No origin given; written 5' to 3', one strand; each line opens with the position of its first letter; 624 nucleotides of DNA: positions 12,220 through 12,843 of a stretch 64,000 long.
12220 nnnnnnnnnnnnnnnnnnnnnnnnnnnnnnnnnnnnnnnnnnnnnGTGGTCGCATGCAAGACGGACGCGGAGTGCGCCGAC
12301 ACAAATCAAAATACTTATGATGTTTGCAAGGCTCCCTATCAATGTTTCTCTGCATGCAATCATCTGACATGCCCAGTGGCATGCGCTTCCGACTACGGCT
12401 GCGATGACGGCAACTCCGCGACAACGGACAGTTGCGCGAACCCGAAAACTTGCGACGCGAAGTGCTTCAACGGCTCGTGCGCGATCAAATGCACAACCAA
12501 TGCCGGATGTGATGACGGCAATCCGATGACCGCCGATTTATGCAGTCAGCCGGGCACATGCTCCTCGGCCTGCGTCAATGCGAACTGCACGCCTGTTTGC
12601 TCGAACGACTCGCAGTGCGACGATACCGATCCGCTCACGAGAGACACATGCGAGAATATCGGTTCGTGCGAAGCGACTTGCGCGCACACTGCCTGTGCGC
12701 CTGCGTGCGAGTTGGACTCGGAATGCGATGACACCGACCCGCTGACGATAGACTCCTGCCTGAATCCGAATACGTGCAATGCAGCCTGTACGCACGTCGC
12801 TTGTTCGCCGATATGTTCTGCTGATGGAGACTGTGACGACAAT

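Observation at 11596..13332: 36-residue, six-cysteine repeat family with a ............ core and a 108-nt coding period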

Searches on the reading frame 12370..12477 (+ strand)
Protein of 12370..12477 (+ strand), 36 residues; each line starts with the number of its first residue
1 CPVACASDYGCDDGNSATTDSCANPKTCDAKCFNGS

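Call 6: search_protein_families(library=pfam, proteins=[window:12370-12477:+], max_evalue=10)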
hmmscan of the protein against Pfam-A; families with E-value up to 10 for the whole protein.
seq(36 aa): 0 families

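Call 7: search_protein_families(library=ncbifam, proteins=[window:12370-12477:+], max_evalue=10)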
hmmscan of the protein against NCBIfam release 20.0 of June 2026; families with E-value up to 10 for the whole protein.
seq(36 aa): 0 families

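Call 21: search_solved_structures(query=A2, max_evalue=10, show_alignments=3)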
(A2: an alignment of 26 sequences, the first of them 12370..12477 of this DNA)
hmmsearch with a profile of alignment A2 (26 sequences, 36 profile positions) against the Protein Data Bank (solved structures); distinct sequences matched with E-value up to 10: 2.
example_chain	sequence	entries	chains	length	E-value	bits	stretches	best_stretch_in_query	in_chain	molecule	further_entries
1dx5_I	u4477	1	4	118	0.52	13.2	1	12-34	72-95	Thrombomodulin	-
2bl6_A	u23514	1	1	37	1.6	11.6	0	21-33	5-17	NUCLEOCAPSID PROTEIN P11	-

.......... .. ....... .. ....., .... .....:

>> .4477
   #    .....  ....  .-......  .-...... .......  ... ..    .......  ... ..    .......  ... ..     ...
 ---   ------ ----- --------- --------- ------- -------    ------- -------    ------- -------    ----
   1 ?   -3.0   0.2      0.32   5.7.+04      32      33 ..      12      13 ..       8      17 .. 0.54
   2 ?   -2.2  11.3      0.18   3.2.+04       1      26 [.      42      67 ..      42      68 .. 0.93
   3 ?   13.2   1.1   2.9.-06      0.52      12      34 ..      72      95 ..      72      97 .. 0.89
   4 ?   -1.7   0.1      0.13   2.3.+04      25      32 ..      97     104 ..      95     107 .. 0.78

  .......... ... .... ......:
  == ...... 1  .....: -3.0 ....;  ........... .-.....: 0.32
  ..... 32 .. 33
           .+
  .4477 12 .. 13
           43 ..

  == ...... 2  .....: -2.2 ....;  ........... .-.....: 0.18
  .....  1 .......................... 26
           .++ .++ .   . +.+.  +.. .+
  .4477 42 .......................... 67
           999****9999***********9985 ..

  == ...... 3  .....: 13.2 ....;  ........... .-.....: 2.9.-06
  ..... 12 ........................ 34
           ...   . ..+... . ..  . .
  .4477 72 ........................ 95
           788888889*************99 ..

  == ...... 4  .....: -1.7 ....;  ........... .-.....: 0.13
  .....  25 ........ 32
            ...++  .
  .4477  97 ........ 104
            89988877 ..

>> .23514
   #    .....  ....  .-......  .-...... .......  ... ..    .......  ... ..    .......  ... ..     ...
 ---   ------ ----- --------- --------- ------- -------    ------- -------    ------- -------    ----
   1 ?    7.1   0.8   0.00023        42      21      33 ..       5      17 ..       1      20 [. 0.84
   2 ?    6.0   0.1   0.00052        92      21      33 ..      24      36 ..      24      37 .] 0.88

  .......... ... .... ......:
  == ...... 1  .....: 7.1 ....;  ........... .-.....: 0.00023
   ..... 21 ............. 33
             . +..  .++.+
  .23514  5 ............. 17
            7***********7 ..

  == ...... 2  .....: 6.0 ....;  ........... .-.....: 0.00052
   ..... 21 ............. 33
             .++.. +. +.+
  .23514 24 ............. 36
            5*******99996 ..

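Call 24: search_protein_representatives(alignment_id=A2)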
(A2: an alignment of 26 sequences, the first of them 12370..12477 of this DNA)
Query: 26 sequences, 36 profile positions. Proteins with E-value up to 0.001 (for the whole library): 957; up to 1e-10: 387; up to 1e-30: 93. The best 150 are listed.
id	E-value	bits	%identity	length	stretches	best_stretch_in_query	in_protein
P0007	1.2e-225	744.8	-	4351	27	1-34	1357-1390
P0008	1.9e-186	619.4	-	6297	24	2-36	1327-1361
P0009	6.3e-167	556.9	-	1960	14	1-35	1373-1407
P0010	2.6e-144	484.5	-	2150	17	1-35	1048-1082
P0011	1.1e-140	472.9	-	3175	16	1-34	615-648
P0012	2.1e-116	395.2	-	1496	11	3-35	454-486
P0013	4.3e-114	387.8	-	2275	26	2-34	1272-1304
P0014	1.4e-96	331.8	-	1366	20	3-34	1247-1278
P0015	7.4e-95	326.3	-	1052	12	3-36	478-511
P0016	2.5e-93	321.4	-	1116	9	1-35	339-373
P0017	1.4e-88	306.2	-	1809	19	3-35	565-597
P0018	3.1e-88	305.1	-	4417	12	2-35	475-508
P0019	2.6e-87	302.1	-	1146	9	1-35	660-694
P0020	1.6e-84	293.2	-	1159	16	3-35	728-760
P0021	3.3e-83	289.0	-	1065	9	1-35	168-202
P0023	4.1e-80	279.1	-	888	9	1-35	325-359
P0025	1.3e-79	277.5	-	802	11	3-33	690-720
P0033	1.3e-64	229.5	-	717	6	1-35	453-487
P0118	1.3e-27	111.2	-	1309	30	3-23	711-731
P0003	2.8e-24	100.5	-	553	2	1-35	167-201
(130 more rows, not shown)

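Call 26: search_protein_families(library=pfam, proteins=[P0016, P0021, P0023, P0015, P0025, P0012, P0019, P0010], max_evalue=0.1)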
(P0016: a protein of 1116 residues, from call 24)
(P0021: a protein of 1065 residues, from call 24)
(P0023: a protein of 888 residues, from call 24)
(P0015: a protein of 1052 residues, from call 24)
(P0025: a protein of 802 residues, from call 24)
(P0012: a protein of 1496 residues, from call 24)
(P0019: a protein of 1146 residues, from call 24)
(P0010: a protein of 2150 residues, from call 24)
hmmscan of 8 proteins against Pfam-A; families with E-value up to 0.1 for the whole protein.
P0016 (1116 aa): 2 families
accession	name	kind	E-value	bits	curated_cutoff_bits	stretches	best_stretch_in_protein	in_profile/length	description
PF21466.3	GH101_dom-5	-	0.0016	18.7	27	1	831-923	38-126/145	Endo-alpha-N-acetylgalactosaminidase, domain 5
PF18000.7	Top6b_C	-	0.0076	16.8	28.6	1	940-1032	16-101/111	Type 2 DNA topoisomerase 6 subunit B C-terminal domain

P0021 (1065 aa): 2 families
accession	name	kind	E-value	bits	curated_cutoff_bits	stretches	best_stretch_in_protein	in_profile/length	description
PF01835.25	MG2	-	0.011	16.5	32.8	0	702-765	30-96/96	MG2 domain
PF16341.10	DUF4971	-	0.099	12.9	31.3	0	46-98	74-128/141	Domain of unknown function (DUF4971)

P0023 (888 aa): 0 families

P0015 (1052 aa): 1 family
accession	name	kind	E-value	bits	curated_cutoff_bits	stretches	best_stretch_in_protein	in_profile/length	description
PF03781.23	FGE-sulfatase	-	4.5e-12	46.6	23.3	1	103-229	91-247/255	Sulfatase-modifying factor enzyme 1-like domain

P0025 (802 aa): 5 families
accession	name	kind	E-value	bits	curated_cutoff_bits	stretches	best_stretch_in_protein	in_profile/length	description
PF17957.7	Big_7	-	2.4e-25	89.4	24.1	4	8-80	1-70/70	Bacterial Ig domain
PF09136.16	Glucodextran_B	-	1.4e-08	34.9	27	1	307-388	1-80/83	Glucodextranase, domain B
PF19077.6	Big_13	-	1.7e-06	28.9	27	2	241-304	36-102/102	Bacterial Ig-like domain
PF00526.23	Dicty_CTDC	-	0.017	15.3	27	1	494-508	2-16/24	Dictyostelium (slime mold) repeat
PF07550.17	Shr-like_HID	-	0.08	13.9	22.3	0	332-374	22-70/82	Heme-binding protein Shr-like, Hb-interacting domain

P0012 (1496 aa): 10 families
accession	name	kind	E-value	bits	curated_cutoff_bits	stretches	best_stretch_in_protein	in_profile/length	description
PF18911.6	PKD_4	-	1.8e-20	73.2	27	1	1043-1123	1-80/85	PKD domain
PF00801.26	PKD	-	2e-17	63.4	23.5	1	1053-1123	7-77/80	PKD domain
PF24107.1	DUF7382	-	3.5e-05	24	27.4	0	34-56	17-39/65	Domain of unknown function (DUF7382)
PF13620.12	CarboxypepD_reg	-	0.0051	17.6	32.3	0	43-105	6-69/82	Carboxypeptidase regulatory-like domain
PF22352.2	K319L-like_PKD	-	0.0068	16.8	27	1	1063-1123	14-80/84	K319L-like, PKD domain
PF00526.23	Dicty_CTDC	-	0.012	15.8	27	0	534-551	2-19/24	Dictyostelium (slime mold) repeat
PF14524.12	Wzt_C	-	0.014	15.8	30.4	0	252-307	12-69/143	Wzt C-terminal domain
PF16967.11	TcfC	-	0.023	14.7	29.4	0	105-122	36-53/68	E-set like domain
PF10577.15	FAM171A1-2-B_N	-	0.043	13.5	31.2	1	223-327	143-235/254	FAM171A1/A2/B, N-terminal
PF18981.6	InlK_D3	-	0.055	14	25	0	1098-1121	45-68/75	Internalin K domain (D3/D4)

P0019 (1146 aa): 6 families
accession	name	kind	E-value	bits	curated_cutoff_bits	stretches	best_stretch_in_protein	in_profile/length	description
PF13620.12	CarboxypepD_reg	-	0.00022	22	32.3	1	42-80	2-44/82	Carboxypeptidase regulatory-like domain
PF15892.11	BNR_4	-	0.00086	19.2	27.3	0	893-930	228-267/272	BNR repeat-containing family member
PF20598.4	DUF6795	-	0.0049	17.6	27.4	0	43-86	2-51/103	Domain of unknown function (DUF6795)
PF02369.22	Big_1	-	0.0055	17.2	34.9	1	41-90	20-76/93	Bacterial Ig-like domain (group 1)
PF13715.12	CarbopepD_reg_2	-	0.061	13.8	32.2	0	45-79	4-39/88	CarboxypepD_reg-like domain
PF24107.1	DUF7382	-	0.089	13.1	27.4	0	42-64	22-44/65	Domain of unknown function (DUF7382)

P0010 (2150 aa): 4 families
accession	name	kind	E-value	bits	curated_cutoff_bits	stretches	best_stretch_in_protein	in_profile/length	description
PF09136.16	Glucodextran_B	-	1.7e-27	95.6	27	3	1095-1171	2-81/83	Glucodextranase, domain B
PF17957.7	Big_7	-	1.4e-19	71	24.1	5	419-461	1-43/70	Bacterial Ig domain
PF19077.6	Big_13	-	1e-18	68.1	27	3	248-310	26-92/102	Bacterial Ig-like domain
PF12733.13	Cadherin-like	-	0.012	16.5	24.2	1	1108-1165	27-80/89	Cadherin-like beta sandwich domain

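Call 34: find_encoding_contigs(protein=P0009, flank=2000, max_places=4)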
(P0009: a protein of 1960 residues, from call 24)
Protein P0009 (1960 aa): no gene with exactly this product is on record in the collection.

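Call 35: list_cluster_members(proteins=[P0009, P0012, P0019, P0007, P0016, P0023, P0021, P0033, P0015, P0003])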
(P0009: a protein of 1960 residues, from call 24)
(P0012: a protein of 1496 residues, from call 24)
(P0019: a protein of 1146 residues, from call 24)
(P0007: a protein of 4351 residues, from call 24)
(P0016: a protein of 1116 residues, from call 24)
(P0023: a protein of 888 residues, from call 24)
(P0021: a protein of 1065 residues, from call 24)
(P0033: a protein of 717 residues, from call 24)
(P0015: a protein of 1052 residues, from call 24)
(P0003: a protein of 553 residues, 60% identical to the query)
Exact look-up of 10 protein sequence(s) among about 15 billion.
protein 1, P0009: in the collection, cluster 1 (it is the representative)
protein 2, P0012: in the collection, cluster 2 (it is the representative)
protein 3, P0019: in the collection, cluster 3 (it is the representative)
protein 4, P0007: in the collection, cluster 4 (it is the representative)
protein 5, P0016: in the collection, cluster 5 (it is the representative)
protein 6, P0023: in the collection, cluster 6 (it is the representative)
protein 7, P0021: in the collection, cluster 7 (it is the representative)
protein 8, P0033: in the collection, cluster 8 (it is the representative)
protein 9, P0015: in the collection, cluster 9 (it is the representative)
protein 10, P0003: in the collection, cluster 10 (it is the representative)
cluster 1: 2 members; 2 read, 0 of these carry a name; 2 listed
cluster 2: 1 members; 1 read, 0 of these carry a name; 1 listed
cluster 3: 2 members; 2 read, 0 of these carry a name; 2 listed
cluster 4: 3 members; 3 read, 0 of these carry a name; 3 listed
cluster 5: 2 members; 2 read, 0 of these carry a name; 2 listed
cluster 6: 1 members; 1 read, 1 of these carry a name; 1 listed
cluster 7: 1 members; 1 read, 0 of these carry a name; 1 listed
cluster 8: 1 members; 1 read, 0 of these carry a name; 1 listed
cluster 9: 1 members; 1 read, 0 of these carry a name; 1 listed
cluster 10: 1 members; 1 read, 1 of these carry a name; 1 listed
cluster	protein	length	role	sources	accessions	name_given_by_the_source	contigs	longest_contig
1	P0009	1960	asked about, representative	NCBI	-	-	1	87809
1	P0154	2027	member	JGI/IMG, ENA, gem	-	-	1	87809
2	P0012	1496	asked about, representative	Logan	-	-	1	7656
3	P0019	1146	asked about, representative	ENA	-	-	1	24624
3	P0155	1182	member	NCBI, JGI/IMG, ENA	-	-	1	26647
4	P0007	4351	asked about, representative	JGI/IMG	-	-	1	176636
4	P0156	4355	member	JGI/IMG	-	-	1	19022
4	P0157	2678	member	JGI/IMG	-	-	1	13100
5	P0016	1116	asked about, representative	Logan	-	-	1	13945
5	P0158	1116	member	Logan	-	-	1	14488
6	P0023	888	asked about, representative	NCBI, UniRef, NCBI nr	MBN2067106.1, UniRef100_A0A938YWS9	MAG: hypothetical protein JW744_01420 [Candidatus Diapherotrites archaeon] | Uncharacterized protein n=1 Tax=Candidatus Iainarchaeum sp. TaxID=3101447 ... | hypothetical protein [Candidatus Diapherotrites archaeon]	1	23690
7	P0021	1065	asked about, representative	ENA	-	-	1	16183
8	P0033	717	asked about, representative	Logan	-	-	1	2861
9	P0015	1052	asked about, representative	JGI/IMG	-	-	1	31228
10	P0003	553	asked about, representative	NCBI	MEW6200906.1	MAG: kelch repeat-containing protein [bacterium]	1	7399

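Call 58: search_protein_families(library=ncbifam, proteins=[P0118, P0007], max_evalue=1)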
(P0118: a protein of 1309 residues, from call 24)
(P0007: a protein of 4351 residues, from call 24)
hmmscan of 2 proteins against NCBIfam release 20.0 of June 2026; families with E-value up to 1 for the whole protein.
P0118 (1309 aa): 0 families

P0007 (4351 aa): 5 families
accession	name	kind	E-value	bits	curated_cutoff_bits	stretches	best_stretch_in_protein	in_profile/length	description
NF033510.3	Ca_tandemer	repeat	1.1e-21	77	50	6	3568-3653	7-96/96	Ca2+-stabilized repeat-containing adhesin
NF047446.1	barrel_OmpL47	domain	1.2e-18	67.3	40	2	3379-3443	9-65/68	OmpL47-type beta-barrel domain-containing protein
NF033707.1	T9SS_sortase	equivalog_domain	1.3e-09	36.3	420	2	3849-3978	958-1076/1095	type IX secretion system sortase PorU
NF047441.1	Lepto_OmpL47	equivalog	9.9e-06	25.4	250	2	3853-3890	295-332/336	multi-beta-barrel domain surface protein OmpL47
NF052529.1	PG_M23_Pgp6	exception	0.012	14.3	600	0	3340-3459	125-242/452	peptidoglycan metallopeptidase Pgp6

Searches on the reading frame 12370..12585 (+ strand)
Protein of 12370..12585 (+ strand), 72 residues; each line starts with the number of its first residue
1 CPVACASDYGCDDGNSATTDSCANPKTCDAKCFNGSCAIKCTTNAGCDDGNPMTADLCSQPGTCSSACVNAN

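Call 53: find_homologous_proteins(query=A5, max_evalue=0.000001)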
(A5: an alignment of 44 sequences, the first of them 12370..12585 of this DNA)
Query A5 (44 sequences): 79 candidates shared short words with the query, none scored E <= 0.000001.

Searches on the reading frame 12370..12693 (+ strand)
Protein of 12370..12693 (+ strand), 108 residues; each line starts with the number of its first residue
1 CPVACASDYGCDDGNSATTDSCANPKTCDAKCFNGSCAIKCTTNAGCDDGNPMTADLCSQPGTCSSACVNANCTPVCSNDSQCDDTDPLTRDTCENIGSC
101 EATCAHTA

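Call 41: predict_structure(alignment_id=A4)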
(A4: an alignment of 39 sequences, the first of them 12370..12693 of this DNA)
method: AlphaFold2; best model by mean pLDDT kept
length: 108 residues; sequences in the alignment: 39
mean_pLDDT: 96.3   pTM: 0.67
mean pLDDT of the five models: 96.3, 95.9, 94.5, 93.9, 93.8
residues with pLDDT >= 90: 106; 70-90: 2; 50-70: 0; < 50: 0
segments of 3 or more residues with pLDDT < 50: none
pLDDT, mean of each block of 10 residues (from residue 1): 94 96 97 96 97 96 97 96 97 96 97
secondary structure, 60 per line:
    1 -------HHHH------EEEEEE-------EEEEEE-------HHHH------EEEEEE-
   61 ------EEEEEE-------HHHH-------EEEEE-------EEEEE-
elements in order: H8-11 E18-23 E31-36 H44-47 E54-59 E67-72 H80-83 E91-95 E103-107

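Call 46: fold_search(model_id=the predicted structure, library=pdb)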
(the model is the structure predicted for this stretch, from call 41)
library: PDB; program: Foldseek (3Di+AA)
matches with E <= 10: 14; with E <= 0.001: 0
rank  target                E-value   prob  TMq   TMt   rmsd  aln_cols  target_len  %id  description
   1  6fwn_MODEL_1_A        8.0e-01  0.21  0.30  0.36  14.8        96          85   12  Structure and dynamics of the platelet integrin-binding C4 domain of von Willebrand factor (released 2018-10-24)
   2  8wyr_J                5.2e+00  0.02  0.16  0.14  20.4       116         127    6  Cryo-EM structure of human CD5L bound to IgM-Fc/J (released 2024-10-09)
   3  8j67_C                5.2e+00  0.02  0.17  0.12  14.2        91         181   13  Crystal structure of Toxoplasma gondii M2AP (released 2023-08-30)
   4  9gjf_H                5.5e+00  0.03  0.22  0.05  12.0       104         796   12  Entamoeba histolytica Gal/GalNAc lectin in presence of monoclonal antibody CP33-H/L-LA22, mode 3 (released 2026-02-11)
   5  9a3z_B                6.2e+00  0.01  0.18  0.11  11.5       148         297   11  A predicted model of tissue transglutaminase 2 (TG2) in complex with plasma fibronectin's gelatin binding domain (FNI6 (released 2024-02-02)
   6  9b3e_B                7.9e+00  0.01  0.18  0.10  15.0        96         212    4  Crystal structure of a Slam-dependent surface lipoprotein, PmSLP, in Pasteurella multocida (released 2025-04-16)
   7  9hud_A                8.3e+00  0.03  0.18  0.07  13.0        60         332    5  Alpha-1-antitrypsin in the cleaved conformation in complex with a conformationally nonselective Fab fragment (released 2025-11-26)
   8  8j67_B                8.3e+00  0.02  0.18  0.12  13.4        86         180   12  Crystal structure of Toxoplasma gondii M2AP (released 2023-08-30)
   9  5el6_B8               8.8e+00  0.03  0.15  0.13  12.5        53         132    4  Structure of T. thermophilus 70S ribosome complex with mRNA and tRNALys in the A-site with a U-U mismatch in the firs (released 2016-01-27)
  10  2vxs_B                8.8e+00  0.02  0.20  0.25  15.6        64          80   12  Structure of IL-17A in complex with a potent, fully human neutralising antibody (released 2009-07-14)
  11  9a3x_B                8.8e+00  0.02  0.19  0.22  12.8        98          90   14  Predicted model of tissue transglutaminase 2 (TG2) in complex with plasma fibronectin type I modules 2 and 3 (FNI2-3) (released 2024-02-02)
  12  9gjc_H                9.4e+00  0.02  0.22  0.05  11.4       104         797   12  Entamoeba histolytica Gal/GalNAc lectin, mode 3 (released 2026-02-11)
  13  8dy1_B                9.4e+00  0.01  0.17  0.19  16.9        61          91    8  Crystal Structure of scFv CAT2200 LH in complex with IL-17A (released 2023-05-03)
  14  1g9n_G                9.9e+00  0.00  0.09  0.05  14.9        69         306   13  HIV-1 YU2 GP120 ENVELOPE GLYCOPROTEIN COMPLEXED WITH CD4 AND INDUCED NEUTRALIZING ANTIBODY 17B (released 2000-12-27)

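Call 86: fold_search(model_id=the predicted structure, library=viral)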
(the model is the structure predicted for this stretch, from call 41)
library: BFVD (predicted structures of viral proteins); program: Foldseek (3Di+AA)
matches with E <= 10: 17; with E <= 0.001: 0
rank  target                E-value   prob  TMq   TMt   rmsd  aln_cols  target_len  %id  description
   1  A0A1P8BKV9            3.8e+00  0.02  0.16  0.16  21.2       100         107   13  (no name in the UniProt tables at hand)
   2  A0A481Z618            5.8e+00  0.02  0.19  0.05  17.4       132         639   14  Transmembrane protein [Pithovirus LCPAC201]
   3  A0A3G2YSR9            6.5e+00  0.02  0.16  0.06  12.0        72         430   10  (no name in the UniProt tables at hand)
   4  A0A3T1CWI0            7.3e+00  0.03  0.16  0.06   9.6        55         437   11  MORN repeat-containing protein [Acanthamoeba castellanii medusavirus J1]
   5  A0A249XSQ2            7.3e+00  0.02  0.15  0.12  15.5        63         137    5  Uncharacterized protein [Mycobacterium phage Phabba]
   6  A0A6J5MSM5            7.8e+00  0.03  0.29  0.12  11.0       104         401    9  Uncharacterized protein [uncultured Caudovirales phage]
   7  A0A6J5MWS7            7.8e+00  0.01  0.15  0.06  21.0       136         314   10  Uncharacterized protein [uncultured Caudovirales phage]
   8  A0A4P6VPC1            8.2e+00  0.03  0.17  0.09  10.8        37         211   14  Uncharacterized protein (Fragment) [Mimivirus LCMiAC02]
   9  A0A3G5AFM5            8.7e+00  0.04  0.21  0.04  12.0        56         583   14  Uncharacterized protein [Solivirus sp.]
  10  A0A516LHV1            8.7e+00  0.03  0.18  0.27  17.4        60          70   13  (no name in the UniProt tables at hand)
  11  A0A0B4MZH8            8.7e+00  0.01  0.22  0.12   9.4        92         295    9  Uncharacterized protein [Streptococcus phage SOCP]
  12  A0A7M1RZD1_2          8.7e+00  0.01  0.14  0.02  16.7        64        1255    9  Uncharacterized protein [uncultured phage cr127_1]
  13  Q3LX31                9.3e+00  0.02  0.19  0.20  15.2        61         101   10  Truncated envelope glycoprotein (Fragment) [Human immunodeficiency virus type 1]
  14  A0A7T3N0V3            9.3e+00  0.01  0.18  0.11  18.8        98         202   11  (no name in the UniProt tables at hand)
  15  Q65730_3              9.8e+00  0.06  0.19  0.02   6.2        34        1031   18  Genome polyprotein [Brome streak virus (strain 11-Cal)]
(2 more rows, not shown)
